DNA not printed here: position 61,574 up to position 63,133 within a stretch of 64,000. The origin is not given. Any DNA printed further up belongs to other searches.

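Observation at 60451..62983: Candidate uncharacterised two-gene module: coiled-coil PD-(D/E)xK-like protein + vWA/MIDAS protein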

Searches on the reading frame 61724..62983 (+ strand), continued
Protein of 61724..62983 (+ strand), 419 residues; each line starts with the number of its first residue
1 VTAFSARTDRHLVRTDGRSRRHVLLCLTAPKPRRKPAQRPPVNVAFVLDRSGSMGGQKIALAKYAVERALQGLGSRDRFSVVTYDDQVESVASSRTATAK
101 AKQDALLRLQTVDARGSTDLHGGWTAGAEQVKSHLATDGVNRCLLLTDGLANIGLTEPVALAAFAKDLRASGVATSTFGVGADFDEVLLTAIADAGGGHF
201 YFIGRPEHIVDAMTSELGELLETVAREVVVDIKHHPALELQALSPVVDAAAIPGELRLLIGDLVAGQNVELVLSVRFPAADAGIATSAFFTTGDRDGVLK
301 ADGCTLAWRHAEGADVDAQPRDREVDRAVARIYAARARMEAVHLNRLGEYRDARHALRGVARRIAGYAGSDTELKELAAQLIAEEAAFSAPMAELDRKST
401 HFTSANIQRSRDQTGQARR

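Call 54: find_encoding_contigs(protein=P0169, flank=6000, max_places=2)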
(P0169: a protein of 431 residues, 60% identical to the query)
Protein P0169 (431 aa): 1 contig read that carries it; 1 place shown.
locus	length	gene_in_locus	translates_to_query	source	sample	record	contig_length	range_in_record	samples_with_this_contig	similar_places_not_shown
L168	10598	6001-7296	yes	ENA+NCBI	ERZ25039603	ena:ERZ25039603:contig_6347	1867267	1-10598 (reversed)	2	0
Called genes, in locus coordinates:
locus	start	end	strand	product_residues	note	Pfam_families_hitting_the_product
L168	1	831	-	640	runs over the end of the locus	PF00580:UvrD-helicase, PF13245:AAA_19, PF13604:AAA_30 (faint), PF13401:AAA_22 (faint), PF13361:UvrD_C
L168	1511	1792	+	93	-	-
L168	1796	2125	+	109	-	-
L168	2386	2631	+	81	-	-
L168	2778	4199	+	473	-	PF24390:PRTase-CE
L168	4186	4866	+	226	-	PF08719:NADAR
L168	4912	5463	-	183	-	PF00571:CBS (faint)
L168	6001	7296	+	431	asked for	PF00092:VWA, PF13519:VWA_2, PF13768:VWA_3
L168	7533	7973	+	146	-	-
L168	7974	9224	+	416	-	PF20530:DUF6745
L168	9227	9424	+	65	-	-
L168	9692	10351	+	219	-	PF03747:ADP_ribosyl_GH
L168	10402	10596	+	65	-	?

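Call 57: find_encoding_contigs(protein=P0123, flank=6000, max_places=2)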
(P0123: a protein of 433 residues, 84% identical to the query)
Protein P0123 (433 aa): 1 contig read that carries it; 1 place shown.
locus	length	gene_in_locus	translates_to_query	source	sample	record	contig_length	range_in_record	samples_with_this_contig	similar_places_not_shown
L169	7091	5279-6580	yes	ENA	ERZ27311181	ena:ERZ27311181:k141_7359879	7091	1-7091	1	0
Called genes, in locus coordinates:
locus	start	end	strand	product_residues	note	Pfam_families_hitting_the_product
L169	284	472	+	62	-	PF00570:HRDC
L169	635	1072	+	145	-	-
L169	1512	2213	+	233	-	-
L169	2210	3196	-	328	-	PF01636:APH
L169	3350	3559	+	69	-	-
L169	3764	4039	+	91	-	PF02604:PhdYeFM_antitox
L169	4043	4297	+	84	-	-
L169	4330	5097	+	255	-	-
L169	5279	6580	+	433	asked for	PF00092:VWA, PF13519:VWA_2, PF13768:VWA_3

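Call 81: search_protein_families(library=phrogs, proteins=[window:61724-62983:+], max_evalue=0.001)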
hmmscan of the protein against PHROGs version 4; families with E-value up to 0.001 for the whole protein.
window:61724-62983:+ (419 aa): 1 family
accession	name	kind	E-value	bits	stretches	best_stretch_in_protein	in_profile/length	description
phrog_2426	-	unknown function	0.00014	21.4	1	38-234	14-209/736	-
